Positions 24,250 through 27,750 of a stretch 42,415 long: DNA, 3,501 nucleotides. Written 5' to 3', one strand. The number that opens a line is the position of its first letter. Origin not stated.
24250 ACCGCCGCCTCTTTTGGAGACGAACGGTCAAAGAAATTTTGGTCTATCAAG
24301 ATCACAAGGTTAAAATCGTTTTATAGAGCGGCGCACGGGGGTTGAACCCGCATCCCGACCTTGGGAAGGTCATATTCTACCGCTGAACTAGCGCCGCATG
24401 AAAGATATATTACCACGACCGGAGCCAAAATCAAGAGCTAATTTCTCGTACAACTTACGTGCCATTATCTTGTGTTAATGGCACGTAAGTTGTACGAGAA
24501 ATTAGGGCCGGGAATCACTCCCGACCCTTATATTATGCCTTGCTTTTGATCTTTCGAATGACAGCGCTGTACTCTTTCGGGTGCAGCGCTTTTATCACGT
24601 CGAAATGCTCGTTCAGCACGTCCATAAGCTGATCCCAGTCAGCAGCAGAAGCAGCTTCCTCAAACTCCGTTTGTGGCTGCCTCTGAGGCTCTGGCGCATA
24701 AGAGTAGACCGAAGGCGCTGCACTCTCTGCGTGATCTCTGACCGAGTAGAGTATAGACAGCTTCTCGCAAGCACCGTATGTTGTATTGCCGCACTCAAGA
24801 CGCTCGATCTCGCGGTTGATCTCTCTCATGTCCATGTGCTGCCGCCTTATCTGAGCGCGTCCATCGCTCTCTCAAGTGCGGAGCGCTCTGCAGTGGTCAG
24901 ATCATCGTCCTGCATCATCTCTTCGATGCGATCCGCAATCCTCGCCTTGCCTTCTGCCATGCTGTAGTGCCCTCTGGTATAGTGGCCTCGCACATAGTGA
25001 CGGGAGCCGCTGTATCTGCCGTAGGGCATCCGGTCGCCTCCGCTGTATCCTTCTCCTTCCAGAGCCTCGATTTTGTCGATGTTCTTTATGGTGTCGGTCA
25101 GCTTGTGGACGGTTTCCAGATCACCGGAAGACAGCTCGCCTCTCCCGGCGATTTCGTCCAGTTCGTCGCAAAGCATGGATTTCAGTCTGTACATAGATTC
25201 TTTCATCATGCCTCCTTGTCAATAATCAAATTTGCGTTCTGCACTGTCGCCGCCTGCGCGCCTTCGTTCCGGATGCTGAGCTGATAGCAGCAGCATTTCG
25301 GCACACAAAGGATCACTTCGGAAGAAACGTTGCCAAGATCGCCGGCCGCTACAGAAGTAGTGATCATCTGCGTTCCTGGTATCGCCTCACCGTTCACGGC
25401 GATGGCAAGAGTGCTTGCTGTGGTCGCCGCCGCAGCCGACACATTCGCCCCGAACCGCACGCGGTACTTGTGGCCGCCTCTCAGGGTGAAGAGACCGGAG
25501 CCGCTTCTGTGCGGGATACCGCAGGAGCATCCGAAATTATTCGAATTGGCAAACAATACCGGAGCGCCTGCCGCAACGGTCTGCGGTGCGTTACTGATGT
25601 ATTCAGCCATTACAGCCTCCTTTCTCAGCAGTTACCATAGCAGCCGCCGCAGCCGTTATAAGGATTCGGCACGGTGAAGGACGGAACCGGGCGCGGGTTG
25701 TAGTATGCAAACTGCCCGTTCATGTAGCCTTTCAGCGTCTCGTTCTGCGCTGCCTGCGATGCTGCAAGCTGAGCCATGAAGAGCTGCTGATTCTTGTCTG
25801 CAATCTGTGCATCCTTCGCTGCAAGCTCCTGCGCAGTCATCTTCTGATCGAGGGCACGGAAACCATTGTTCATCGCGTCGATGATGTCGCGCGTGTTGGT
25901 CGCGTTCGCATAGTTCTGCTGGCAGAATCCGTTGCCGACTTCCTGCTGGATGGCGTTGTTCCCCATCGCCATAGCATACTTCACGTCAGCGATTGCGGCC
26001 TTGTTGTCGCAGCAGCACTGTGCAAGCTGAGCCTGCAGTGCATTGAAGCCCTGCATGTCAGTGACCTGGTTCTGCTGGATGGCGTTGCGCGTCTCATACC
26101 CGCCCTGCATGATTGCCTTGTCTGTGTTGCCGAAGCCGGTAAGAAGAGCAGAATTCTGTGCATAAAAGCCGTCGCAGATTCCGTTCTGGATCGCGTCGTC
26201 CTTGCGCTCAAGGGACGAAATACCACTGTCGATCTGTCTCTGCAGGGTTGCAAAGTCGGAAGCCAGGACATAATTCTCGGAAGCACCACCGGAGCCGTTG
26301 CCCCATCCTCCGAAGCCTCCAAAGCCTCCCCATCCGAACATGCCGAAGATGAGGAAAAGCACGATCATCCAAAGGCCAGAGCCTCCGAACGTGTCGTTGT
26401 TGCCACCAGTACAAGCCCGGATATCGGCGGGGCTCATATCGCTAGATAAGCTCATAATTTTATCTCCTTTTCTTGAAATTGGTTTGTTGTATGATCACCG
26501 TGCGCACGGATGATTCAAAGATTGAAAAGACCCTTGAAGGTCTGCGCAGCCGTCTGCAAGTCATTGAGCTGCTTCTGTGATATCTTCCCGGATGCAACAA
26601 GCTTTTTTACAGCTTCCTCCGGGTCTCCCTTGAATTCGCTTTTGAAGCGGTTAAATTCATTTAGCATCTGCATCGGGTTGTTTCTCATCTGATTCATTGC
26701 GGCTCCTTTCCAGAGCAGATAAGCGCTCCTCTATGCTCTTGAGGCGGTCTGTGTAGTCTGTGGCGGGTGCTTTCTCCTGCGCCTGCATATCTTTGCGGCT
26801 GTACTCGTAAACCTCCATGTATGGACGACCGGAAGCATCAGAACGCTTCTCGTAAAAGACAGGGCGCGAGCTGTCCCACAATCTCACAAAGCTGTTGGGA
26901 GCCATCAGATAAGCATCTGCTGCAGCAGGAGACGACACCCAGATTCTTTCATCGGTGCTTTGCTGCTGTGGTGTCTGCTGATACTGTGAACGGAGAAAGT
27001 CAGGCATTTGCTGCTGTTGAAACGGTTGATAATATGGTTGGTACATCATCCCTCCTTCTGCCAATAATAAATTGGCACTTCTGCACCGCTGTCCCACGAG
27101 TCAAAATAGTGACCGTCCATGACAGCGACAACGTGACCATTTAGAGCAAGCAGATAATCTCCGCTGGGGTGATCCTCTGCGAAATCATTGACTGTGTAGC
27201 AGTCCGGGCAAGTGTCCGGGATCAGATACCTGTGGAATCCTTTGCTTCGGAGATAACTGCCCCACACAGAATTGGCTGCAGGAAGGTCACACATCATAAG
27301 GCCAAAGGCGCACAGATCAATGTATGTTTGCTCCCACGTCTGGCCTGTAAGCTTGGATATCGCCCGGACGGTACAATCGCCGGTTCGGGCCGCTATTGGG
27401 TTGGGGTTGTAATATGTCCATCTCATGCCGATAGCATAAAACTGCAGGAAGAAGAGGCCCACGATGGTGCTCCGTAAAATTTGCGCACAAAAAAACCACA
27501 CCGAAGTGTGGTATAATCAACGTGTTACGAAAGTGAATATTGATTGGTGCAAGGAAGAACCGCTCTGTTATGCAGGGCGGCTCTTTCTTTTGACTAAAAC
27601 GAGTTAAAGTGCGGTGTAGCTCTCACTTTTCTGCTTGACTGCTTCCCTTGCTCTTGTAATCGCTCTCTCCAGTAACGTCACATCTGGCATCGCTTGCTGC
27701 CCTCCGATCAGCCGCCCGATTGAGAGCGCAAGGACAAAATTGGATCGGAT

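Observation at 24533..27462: Seven-gene lysogeny-side cassette of unknown function with surface/spore-coat-like proteins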

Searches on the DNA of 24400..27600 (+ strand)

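Call 8: search_dna_similar(query=window:24400-27600:+, collection=phages, mode=distant, max_rows=30)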
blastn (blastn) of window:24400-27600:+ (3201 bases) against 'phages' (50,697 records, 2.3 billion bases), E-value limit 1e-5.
Records with a match: 4; places in all: 6; records where one place covers at least 80% of the query: 0.
Best place of each record, by identity: 60-80% 4.
By first word of the organism name: Bacteriophage 3; Dulem 1.
By host as written in the record: - 3; Propithecus coquereli 1.
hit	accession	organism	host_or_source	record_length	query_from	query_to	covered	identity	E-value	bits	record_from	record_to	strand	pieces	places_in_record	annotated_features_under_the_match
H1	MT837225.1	Bacteriophage sp.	human fecal samples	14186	637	1909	18%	73.3%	2e-42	336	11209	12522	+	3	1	record has no annotation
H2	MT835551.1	Bacteriophage sp.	human fecal samples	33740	668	1370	6%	78.7%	2e-15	166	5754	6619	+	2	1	record has no annotation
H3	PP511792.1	Dulem virus 33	Propithecus coquereli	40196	2768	2982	7%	69.2%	6e-10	74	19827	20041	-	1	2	hypothetical protein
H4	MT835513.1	Bacteriophage sp.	human fecal samples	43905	1345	1498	5%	68.8%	1e-6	63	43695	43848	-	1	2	record has no annotation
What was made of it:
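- Tried and rejected: Only short uncultured matches were found (call 8).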

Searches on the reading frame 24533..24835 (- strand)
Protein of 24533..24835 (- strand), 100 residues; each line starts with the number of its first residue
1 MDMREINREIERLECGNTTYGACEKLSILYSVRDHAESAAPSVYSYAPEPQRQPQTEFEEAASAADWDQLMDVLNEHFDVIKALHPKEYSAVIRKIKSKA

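Call 5: search_protein_families(library=pfam, proteins=[window:24533-24835:-], max_evalue=1)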
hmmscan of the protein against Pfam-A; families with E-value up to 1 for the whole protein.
window:24533-24835:- (100 aa): 1 family
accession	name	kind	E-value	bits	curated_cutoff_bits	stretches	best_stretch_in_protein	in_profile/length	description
PF21486.3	NUP120_helical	-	0.23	12.2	27.7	1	55-99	23-64/129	Nucleoporin NUP120, helical domain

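Call 6: search_protein_families(library=phrogs, proteins=[window:24533-24835:-], max_evalue=1)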
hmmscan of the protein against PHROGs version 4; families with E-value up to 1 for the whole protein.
window:24533-24835:- (100 aa): 1 family
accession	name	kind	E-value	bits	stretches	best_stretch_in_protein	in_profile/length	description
phrog_36565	-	unknown function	0.16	12.2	1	37-93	19-75/292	-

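Call 65: search_protein_families(library=padloc, proteins=[window:24533-24835:-], max_evalue=0.1)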
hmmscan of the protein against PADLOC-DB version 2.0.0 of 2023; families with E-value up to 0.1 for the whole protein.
window:24533-24835:- (100 aa): 0 families

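Call 66: search_protein_families(library=ncbifam, proteins=[window:24533-24835:-], max_evalue=0.1)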
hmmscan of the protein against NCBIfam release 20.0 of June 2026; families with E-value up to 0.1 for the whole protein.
window:24533-24835:- (100 aa): 1 family
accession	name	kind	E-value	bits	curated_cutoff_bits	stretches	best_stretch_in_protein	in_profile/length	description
NF058646.1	germin_YodN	equivalog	0.084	12.6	180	1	22-98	138-211/218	germination protein YodN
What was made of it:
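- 24533..24835 (-): p7: 100-aa helical protein, last gene of the operon. No library family (calls 5, 6, 66).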

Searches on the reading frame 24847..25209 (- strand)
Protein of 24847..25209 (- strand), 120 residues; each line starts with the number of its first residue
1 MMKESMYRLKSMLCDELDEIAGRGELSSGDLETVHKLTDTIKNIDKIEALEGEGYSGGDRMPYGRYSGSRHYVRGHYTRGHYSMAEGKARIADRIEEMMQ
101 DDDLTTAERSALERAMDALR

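Call 5: search_protein_families(library=pfam, proteins=[window:24847-25209:-], max_evalue=1)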
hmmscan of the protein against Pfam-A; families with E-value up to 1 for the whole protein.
window:24847-25209:- (120 aa): 2 families
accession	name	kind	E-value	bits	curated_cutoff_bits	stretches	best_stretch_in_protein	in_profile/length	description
PF20531.3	DUF6746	-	0.095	13.1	27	1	15-43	49-77/124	Family of unknown function (DUF6746)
PF24151.2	ArlX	-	0.14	12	28.7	1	24-51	174-201/229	ArlX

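Call 6: search_protein_families(library=phrogs, proteins=[window:24847-25209:-], max_evalue=1)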
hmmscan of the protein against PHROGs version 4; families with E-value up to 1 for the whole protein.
window:24847-25209:- (120 aa): 4 families
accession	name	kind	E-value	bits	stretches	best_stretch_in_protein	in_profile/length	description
phrog_28802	-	unknown function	5.6e-07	30.9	1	6-88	2-87/190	-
phrog_5225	-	unknown function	0.02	16.2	1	82-117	17-60/92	-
phrog_7355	-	unknown function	0.067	14.5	1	83-109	7-33/60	-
phrog_35786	-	unknown function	0.14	13.3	1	38-60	24-46/68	-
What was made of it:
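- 24847..25209 (-): p6: helical ends flanking a Y/G/R/S low-complexity core. Weak match to phrog_28802 (call 6).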

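Call 65: search_protein_families(library=padloc, proteins=[window:24847-25209:-], max_evalue=0.1)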
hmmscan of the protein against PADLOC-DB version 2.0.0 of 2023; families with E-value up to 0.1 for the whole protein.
window:24847-25209:- (120 aa): 0 families

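Call 66: search_protein_families(library=ncbifam, proteins=[window:24847-25209:-], max_evalue=0.1)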
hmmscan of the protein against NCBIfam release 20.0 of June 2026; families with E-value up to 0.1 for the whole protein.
window:24847-25209:- (120 aa): 0 families

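Call 94: search_protein_families(library=pfam, alignment_id=A7, max_evalue=0.01)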
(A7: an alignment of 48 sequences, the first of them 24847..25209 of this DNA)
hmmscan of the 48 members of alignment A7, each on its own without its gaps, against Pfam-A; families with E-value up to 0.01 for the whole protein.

A. member 1, window:24847-25209:- (120 aa): 0 families

B. families by the number of members that match (of 48 scanned): 7 families
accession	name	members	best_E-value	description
PF16210.10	Keratin_2_tail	1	0.0011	Keratin type II cytoskeletal 1 tail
PF20531.3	DUF6746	1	0.0024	Family of unknown function (DUF6746)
PF01627.28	Hpt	1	0.0025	Hpt domain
PF10732.14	DUF2524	1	0.003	Protein of unknown function (DUF2524)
PF12219.14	End_tail_spike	1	0.0056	Catalytic domain of bacteriophage endosialidase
PF14775.11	NYD-SP28_assoc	1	0.0061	Sperm tail C-terminal domain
PF06046.19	Sec6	1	0.0086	Exocyst complex component Sec6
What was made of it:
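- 24847..25209 (-): No Pfam match (call 94).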

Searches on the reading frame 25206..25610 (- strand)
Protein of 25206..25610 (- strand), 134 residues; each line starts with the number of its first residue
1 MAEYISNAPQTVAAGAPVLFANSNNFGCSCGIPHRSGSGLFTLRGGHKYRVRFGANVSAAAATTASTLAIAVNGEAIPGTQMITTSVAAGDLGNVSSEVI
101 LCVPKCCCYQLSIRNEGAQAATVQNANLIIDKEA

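Call 5: search_protein_families(library=pfam, proteins=[window:25206-25610:-], max_evalue=1)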
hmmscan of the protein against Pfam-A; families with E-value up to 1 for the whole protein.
window:25206-25610:- (134 aa): 1 family
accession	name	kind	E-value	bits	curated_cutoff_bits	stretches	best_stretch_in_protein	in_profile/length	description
PF18573.7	BclA_C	-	4.3e-07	30.3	38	1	12-132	14-126/128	BclA C-terminal domain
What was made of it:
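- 25206..25610 (-): p5: TNF/C1q-type jelly-roll protein, BclA-C/ExsFA-like, no collagen repeats (phrog_20016). Pfam BclA_C E 4.3e-7, 30.3 bits, below the gathering cut-off of 38 (call 5).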

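Call 6: search_protein_families(library=phrogs, proteins=[window:25206-25610:-], max_evalue=1)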
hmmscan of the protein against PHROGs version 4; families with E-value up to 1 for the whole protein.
window:25206-25610:- (134 aa): 2 families
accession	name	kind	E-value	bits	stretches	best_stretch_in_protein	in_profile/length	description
phrog_20016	-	unknown function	8.7e-27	94.5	1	1-133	1-140/141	-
phrog_7921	-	unknown function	0.17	13.2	1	30-60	13-43/70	-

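Call 10: search_solved_structures(query=window:25206-25610:-, max_evalue=10, show_alignments=2)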
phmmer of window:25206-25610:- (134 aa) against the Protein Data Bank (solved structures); distinct sequences matched with E-value up to 10: 1.
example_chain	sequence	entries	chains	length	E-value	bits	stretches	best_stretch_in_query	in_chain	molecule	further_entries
9lyq_B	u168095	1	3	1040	0.82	13.1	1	33-77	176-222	Multidrug resistance protein MdtB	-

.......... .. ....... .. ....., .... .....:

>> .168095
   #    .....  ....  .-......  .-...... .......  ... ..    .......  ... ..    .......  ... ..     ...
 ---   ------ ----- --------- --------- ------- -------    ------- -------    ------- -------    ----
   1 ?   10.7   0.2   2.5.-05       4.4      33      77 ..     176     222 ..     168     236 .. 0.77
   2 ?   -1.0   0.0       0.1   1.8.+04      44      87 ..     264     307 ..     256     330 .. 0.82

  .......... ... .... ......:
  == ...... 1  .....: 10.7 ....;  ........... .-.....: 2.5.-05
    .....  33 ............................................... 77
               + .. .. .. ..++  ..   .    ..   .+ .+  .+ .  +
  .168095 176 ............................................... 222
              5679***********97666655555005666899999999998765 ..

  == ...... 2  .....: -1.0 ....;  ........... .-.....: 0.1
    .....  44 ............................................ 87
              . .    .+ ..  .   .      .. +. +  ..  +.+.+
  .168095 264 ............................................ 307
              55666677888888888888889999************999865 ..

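Call 33: search_solved_structures(query=A3, max_evalue=10, show_alignments=3)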
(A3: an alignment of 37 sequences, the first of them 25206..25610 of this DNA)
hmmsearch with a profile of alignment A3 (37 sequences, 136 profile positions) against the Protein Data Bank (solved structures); distinct sequences matched with E-value up to 10: 4.
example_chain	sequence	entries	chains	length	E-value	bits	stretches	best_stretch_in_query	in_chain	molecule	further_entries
3sis_A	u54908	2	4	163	0.22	14.3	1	68-122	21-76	Outer capsid protein VP4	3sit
2i2s_A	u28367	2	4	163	0.25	14.1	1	68-122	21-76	Outer capsid protein VP4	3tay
5ca6_A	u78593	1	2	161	0.4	13.4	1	65-122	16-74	porcine rotavirus TFR-41 VP8*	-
1mz5_A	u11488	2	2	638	5.6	9.7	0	74-132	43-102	sialidase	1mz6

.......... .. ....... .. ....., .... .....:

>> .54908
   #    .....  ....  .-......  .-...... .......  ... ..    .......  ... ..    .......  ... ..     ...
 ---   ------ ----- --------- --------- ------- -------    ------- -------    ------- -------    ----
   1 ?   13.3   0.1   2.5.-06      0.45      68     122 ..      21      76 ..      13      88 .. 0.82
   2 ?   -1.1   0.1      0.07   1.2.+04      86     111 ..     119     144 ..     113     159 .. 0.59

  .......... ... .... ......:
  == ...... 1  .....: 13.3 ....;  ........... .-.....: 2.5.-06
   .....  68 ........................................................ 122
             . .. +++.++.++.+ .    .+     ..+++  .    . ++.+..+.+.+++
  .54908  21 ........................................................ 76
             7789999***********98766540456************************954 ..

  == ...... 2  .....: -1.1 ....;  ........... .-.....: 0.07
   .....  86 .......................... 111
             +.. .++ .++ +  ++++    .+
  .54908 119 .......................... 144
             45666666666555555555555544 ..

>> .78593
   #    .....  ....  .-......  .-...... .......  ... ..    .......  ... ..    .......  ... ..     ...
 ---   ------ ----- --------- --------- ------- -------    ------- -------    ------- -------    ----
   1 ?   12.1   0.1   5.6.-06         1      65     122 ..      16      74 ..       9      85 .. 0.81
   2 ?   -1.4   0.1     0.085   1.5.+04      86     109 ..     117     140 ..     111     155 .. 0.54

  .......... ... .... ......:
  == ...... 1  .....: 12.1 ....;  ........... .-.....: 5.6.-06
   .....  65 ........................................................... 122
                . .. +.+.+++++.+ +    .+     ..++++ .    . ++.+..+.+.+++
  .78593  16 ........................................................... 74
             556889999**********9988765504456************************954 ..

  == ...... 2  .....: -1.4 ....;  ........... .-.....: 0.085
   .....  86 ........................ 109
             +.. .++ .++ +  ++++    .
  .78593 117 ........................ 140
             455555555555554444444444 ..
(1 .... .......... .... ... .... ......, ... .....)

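Call 34: search_protein_families(library=pfam, alignment_id=A3, max_evalue=0.01)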
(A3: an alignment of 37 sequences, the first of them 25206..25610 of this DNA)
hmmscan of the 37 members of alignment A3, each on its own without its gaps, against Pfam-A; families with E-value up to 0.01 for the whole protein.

A. member 1, window:25206-25610:- (134 aa): 1 family
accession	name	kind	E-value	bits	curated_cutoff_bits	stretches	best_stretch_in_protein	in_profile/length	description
PF18573.7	BclA_C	-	4.3e-07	30.3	38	1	12-132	14-126/128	BclA C-terminal domain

B. families by the number of members that match (of 37 scanned): 2 families
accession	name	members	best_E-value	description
PF18573.7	BclA_C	14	4.3e-07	BclA C-terminal domain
PF04063.20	DUF383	1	0.0042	Domain of unknown function (DUF383)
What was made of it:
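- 25206..25610 (-): 14 of 37 family members hit BclA_C (call 34).
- On BclA_C (PF18573) / TNF-C1q jelly-roll superfamily: 14 of 37 relatives hit at E<=0.01, none better than the window copy (call 34).
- Closest known: BclA C-terminal domain and ExsFA/BxpB. Same: 14 of 37 family members hit the Pfam model weakly (call 34).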

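Call 38: find_homologous_proteins(query=window:25206-25610:-, max_evalue=0.001)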
Query window:25206-25610:- (134 aa): 104 proteins with E <= 0.001 among 170 candidates.
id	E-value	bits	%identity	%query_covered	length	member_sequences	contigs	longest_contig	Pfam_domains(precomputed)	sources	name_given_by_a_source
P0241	1.3e-74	266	92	100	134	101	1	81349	-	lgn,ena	-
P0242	2.2e-62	227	78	100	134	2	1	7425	-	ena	-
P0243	1.7e-44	169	66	99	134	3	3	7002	-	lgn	-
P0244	1.6e-32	130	50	99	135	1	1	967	-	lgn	-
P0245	1.8e-28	117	48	99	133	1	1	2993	-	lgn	-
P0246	2.7e-24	104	49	99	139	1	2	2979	-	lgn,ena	-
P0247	4.4e-24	103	47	99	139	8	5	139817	-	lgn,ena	-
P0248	6.3e-24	102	48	99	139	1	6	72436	-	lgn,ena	-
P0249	8.3e-24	102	47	99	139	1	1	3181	-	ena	-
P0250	8.4e-24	102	48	99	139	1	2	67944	-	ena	-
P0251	1.1e-23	102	48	99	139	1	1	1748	-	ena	-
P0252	3.6e-23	100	48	99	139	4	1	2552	-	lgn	-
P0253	9.9e-23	98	49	100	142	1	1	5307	-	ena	-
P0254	1.3e-22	98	46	99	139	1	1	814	-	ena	-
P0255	1.3e-22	98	46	99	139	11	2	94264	-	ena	-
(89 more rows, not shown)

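Call 46: predict_structure(alignment_id=A5)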
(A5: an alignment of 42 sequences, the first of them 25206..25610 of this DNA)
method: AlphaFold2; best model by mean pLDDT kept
length: 134 residues; sequences in the alignment: 42
mean_pLDDT: 88.1   pTM: 0.82
mean pLDDT of the five models: 88.1, 87.1, 86.4, 85.6, 85.4
residues with pLDDT >= 90: 89; 70-90: 36; 50-70: 6; < 50: 3
segments of 3 or more residues with pLDDT < 50: 26-28
pLDDT, mean of each block of 10 residues (from residue 1): 88 94 55 84 92 92 89 95 86 93 93 94 93 82
secondary structure, 60 per line:
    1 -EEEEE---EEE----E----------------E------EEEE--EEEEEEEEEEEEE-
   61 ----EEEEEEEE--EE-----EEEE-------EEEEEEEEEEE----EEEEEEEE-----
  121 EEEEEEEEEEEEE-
elements in order: E2-6 E10-12 E41-44 E47-59 E65-72 E82-85 E93-103 E108-115 E121-133
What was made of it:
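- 25206..25610 (-): AF2 pLDDT 88 (call 46).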

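Call 49: fold_search(model_id=the predicted structure, library=pdb)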
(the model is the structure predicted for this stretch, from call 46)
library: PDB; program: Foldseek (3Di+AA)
matches with E <= 10: 1752; with E <= 0.001: 99
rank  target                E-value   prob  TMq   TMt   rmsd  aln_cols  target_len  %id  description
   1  9h38_K                2.5e-07  1.00  0.74  0.71   3.7       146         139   18  C-terminal domain of the F-ENA tip fibrillum F-BclA from Bacillus thuringiensis (released 2025-03-12)
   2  9h38_L                3.5e-07  1.00  0.73  0.70   3.7       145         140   18  C-terminal domain of the F-ENA tip fibrillum F-BclA from Bacillus thuringiensis (released 2025-03-12)
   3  9h38_M                8.5e-07  1.00  0.74  0.73   3.6       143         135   17  C-terminal domain of the F-ENA tip fibrillum F-BclA from Bacillus thuringiensis (released 2025-03-12)
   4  9h38_A                1.1e-06  1.00  0.74  0.71   3.7       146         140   18  C-terminal domain of the F-ENA tip fibrillum F-BclA from Bacillus thuringiensis (released 2025-03-12)
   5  9h38_R                1.3e-06  1.00  0.70  0.67   3.8       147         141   18  C-terminal domain of the F-ENA tip fibrillum F-BclA from Bacillus thuringiensis (released 2025-03-12)
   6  9h38_B                2.4e-06  1.00  0.74  0.73   3.6       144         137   17  C-terminal domain of the F-ENA tip fibrillum F-BclA from Bacillus thuringiensis (released 2025-03-12)
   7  9h38_S                3.9e-06  1.00  0.74  0.72   3.5       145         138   18  C-terminal domain of the F-ENA tip fibrillum F-BclA from Bacillus thuringiensis (released 2025-03-12)
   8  3tyj                  4.8e-06  1.00  0.64  0.63   4.3       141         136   19  Bacillus collagen-like protein of anthracis P159S mutant (released 2012-03-14)
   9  1wck                  6.6e-06  1.00  0.65  0.64   4.2       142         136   18  Crystal structure of the C-terminal domain of BclA, the major antigen of the exosporium of the Bacillus anthracis spore. (released 2005-10-25)
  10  7r1m_A                7.3e-06  1.00  0.70  0.61   4.5       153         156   16  Crystal structure of ExsFA, a Bacillus cereus spore exosporium protein (released 2023-02-15)
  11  8d02                  1.2e-05  1.00  0.72  0.66   4.3       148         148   14  Crystal Structure of Bacillus anthracis BxpB (released 2023-05-24)
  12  2z5w                  1.2e-05  1.00  0.67  0.66   4.0       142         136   20  tBclA, a recombinant spore surface protein from Bacillus anthracis (released 2008-04-22)
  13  2r6q                  1.2e-05  1.00  0.67  0.65   4.0       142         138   20  Crystal Structure of BclA-island Construct (released 2009-03-10)
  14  3twi_A                1.2e-05  1.00  0.64  0.64   4.2       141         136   19  Variable Lymphocyte Receptor Recognition of the Immunodominant Glycoprotein of Bacillus anthracis Spores (released 2012-03-14)
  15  9h3d_E                1.6e-05  1.00  0.71  0.65   4.4       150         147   17  F-ENA exosporium anchoring complex between ExsF and a peptide derived from the N-terminus of F-Anchor (released 2025-03-12)
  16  7r1m_B                1.8e-05  1.00  0.70  0.63   4.4       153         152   16  Crystal structure of ExsFA, a Bacillus cereus spore exosporium protein (released 2023-02-15)
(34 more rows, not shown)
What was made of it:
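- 25206..25610 (-): Foldseek: F-BclA CTD 9h38 E 2.5e-7 TM 0.74, BclA 1wck, ExsFA 7r1m, BxpB 8d02 (call 49).
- On BclA_C (PF18573) / TNF-C1q jelly-roll superfamily: Foldseek: 9h38 E 2.5e-7 TM 0.74; 1wck E 6.6e-6; 7r1m and 8d02 TM 0.70-0.72 (call 49).
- Closest known: BclA C-terminal domain and ExsFA/BxpB. Same: p5 has the same jelly-roll fold (Foldseek E 2.5e-7 to 1e-5, TM 0.64-0.74, call 49).
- TNF-like knobs occur in phage spikes and fibres (phi812 central spike, cyanophage fibre and tail entries; call 49). The closest structural matches of p5 are exosporium proteins BclA-CTD, F-BclA, ExsFA and BxpB (call 49). The TNF/C1q fold is generic and also found in phage fibres (call 49).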

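Call 65: search_protein_families(library=padloc, proteins=[window:25206-25610:-], max_evalue=0.1)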
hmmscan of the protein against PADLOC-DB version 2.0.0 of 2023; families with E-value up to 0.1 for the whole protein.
window:25206-25610:- (134 aa): 0 families

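Call 66: search_protein_families(library=ncbifam, proteins=[window:25206-25610:-], max_evalue=0.1)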
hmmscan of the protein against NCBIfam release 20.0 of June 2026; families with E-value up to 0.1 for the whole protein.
window:25206-25610:- (134 aa): 0 families
